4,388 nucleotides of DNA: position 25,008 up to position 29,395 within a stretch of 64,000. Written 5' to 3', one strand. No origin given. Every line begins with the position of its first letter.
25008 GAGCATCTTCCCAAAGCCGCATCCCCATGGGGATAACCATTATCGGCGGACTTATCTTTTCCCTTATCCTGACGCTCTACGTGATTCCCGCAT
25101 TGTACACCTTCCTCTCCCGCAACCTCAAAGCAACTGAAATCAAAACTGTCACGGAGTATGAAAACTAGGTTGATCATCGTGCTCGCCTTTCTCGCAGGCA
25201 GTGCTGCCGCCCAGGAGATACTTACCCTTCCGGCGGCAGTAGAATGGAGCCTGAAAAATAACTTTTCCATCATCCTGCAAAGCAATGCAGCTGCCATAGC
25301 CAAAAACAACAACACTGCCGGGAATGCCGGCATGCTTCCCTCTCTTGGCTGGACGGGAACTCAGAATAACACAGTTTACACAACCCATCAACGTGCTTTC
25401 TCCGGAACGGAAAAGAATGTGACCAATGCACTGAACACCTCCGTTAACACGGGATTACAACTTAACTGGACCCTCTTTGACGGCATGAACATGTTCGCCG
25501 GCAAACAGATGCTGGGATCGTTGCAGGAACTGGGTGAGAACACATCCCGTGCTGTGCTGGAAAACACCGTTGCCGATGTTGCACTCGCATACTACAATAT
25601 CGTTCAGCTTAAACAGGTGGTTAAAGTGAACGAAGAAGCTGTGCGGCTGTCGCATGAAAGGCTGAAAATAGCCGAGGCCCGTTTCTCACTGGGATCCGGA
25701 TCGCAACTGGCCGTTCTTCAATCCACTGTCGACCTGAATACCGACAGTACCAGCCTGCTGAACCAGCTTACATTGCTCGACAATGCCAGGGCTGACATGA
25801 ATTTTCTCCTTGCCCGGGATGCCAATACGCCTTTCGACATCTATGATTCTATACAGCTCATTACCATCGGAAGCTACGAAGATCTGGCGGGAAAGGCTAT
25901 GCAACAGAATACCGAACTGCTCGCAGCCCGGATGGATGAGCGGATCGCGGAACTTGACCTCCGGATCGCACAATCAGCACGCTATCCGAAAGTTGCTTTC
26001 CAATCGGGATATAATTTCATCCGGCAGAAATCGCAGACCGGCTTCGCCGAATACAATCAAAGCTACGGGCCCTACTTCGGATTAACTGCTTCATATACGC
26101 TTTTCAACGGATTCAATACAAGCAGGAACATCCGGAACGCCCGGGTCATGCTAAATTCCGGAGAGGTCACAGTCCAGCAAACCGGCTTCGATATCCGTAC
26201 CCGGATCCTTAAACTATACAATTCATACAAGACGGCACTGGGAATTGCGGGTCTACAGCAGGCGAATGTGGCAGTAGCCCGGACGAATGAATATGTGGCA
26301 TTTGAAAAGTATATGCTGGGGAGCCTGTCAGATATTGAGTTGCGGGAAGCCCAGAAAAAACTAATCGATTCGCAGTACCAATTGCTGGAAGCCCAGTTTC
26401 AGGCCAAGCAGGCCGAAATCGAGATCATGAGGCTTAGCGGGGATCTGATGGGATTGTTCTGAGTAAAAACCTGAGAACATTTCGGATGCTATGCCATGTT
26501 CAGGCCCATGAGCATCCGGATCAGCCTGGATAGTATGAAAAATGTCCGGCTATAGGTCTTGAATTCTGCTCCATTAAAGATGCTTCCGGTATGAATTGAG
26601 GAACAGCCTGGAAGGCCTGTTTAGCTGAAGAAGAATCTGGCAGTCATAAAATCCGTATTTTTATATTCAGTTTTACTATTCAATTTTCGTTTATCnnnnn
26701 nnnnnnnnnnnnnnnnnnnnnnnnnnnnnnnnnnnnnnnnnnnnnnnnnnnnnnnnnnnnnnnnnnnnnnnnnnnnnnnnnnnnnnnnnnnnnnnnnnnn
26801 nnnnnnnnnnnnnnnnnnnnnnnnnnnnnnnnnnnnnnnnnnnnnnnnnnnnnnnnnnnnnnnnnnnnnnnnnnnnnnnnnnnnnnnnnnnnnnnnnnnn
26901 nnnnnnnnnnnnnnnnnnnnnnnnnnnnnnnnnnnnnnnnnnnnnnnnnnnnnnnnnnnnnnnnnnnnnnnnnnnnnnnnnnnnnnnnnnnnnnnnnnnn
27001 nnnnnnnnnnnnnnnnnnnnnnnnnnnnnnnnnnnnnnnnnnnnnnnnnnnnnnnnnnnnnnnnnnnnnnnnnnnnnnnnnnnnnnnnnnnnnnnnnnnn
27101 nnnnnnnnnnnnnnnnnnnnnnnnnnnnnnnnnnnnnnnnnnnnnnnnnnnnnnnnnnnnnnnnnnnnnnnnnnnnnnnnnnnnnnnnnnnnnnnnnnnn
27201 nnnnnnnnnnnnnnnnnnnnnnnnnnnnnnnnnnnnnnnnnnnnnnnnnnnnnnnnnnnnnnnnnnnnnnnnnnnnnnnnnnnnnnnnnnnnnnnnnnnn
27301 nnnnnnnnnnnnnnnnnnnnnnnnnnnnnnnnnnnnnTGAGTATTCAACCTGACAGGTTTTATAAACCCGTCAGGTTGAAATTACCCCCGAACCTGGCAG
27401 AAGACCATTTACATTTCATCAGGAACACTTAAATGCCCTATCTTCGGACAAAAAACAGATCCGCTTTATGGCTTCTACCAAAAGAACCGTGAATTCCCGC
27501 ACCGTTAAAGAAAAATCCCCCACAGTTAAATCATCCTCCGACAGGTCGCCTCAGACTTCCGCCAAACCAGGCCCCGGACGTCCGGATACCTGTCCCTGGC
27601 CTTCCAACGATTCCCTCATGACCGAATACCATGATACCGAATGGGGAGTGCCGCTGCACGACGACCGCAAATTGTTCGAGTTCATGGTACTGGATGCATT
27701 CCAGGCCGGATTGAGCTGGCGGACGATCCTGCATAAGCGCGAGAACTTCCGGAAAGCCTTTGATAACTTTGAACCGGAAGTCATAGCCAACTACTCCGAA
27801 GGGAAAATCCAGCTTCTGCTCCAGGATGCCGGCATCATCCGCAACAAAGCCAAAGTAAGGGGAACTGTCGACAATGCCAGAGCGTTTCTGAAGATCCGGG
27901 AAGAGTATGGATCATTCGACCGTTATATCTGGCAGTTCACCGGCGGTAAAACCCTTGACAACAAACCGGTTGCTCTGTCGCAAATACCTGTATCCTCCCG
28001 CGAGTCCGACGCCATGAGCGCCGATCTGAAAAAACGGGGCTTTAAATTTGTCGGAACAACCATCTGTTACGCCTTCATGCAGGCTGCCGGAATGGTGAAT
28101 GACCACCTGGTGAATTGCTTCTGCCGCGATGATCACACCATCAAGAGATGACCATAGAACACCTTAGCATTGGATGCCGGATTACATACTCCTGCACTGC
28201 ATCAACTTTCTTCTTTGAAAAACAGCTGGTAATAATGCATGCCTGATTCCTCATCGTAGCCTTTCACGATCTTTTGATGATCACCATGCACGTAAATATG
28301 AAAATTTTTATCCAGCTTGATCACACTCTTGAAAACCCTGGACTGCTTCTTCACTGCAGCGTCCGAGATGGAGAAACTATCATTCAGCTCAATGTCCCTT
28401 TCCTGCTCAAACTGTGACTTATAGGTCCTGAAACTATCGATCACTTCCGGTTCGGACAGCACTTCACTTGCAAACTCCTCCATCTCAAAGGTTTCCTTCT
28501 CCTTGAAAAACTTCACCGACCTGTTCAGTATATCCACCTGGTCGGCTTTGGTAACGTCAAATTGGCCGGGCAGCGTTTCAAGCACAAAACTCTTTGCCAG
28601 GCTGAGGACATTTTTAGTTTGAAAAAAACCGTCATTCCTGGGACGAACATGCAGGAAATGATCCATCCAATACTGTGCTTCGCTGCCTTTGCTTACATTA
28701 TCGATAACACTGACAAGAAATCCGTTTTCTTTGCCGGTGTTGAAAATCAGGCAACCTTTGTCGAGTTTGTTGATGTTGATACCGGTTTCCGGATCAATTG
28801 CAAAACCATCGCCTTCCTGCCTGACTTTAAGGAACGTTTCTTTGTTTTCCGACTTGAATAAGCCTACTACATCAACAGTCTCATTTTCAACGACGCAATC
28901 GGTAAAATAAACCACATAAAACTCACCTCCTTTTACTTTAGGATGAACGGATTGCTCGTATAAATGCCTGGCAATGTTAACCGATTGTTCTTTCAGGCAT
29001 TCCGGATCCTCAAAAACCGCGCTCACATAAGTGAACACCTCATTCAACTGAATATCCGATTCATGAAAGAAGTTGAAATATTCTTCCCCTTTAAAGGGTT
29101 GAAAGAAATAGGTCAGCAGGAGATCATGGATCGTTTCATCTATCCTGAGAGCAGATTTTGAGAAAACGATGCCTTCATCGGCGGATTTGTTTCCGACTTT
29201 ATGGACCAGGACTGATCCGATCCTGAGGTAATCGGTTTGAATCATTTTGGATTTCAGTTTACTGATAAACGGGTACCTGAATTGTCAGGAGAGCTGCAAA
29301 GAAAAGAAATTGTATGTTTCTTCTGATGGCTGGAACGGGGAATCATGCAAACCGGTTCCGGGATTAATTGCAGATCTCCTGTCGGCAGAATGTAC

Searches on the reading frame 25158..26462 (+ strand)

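Call 45: search_protein_families(library=pfam, proteins=[window:25158-26462:+], max_evalue=0.000001)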
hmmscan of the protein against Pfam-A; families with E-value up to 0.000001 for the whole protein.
window:25158-26462:+ (434 aa): 1 family
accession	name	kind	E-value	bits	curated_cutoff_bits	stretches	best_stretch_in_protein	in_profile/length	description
PF02321.23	OEP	-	1.4e-45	155.8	22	2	241-428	2-187/187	Outer membrane efflux protein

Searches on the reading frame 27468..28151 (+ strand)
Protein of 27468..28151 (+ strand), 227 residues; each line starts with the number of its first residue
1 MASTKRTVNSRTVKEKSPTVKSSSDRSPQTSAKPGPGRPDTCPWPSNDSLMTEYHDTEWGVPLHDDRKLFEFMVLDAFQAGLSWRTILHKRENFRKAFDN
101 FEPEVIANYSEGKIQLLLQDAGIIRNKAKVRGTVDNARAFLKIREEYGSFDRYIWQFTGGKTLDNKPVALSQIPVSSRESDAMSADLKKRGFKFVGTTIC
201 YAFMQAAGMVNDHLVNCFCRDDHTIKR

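Call 45: search_protein_families(library=pfam, proteins=[window:27468-28151:+], max_evalue=0.000001)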
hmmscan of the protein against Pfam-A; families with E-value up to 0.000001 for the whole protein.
window:27468-28151:+ (227 aa): 1 family
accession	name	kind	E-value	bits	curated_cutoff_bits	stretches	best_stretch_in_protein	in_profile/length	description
PF03352.18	Adenine_glyco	-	1.6e-80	269.6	25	1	44-219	1-176/177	Methyladenine glycosylase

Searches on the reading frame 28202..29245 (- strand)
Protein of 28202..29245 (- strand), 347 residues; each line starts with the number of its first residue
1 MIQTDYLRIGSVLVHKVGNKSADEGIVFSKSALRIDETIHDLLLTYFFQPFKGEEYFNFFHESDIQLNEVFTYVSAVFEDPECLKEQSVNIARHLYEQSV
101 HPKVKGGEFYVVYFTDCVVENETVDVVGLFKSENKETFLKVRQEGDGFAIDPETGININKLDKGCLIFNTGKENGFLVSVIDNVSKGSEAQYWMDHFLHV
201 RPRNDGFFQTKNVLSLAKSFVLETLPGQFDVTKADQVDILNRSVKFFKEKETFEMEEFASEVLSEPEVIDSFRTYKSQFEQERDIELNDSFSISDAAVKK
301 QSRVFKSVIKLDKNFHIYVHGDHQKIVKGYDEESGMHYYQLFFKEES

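Call 45: search_protein_families(library=pfam, proteins=[window:28202-29245:-], max_evalue=0.000001)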
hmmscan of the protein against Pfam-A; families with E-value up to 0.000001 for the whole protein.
window:28202-29245:- (347 aa): 1 family
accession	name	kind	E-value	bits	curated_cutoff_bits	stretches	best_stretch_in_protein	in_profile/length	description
PF04245.18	NA37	-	5e-36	125.2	24.6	1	14-332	2-310/325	37-kD nucleoid-associated bacterial protein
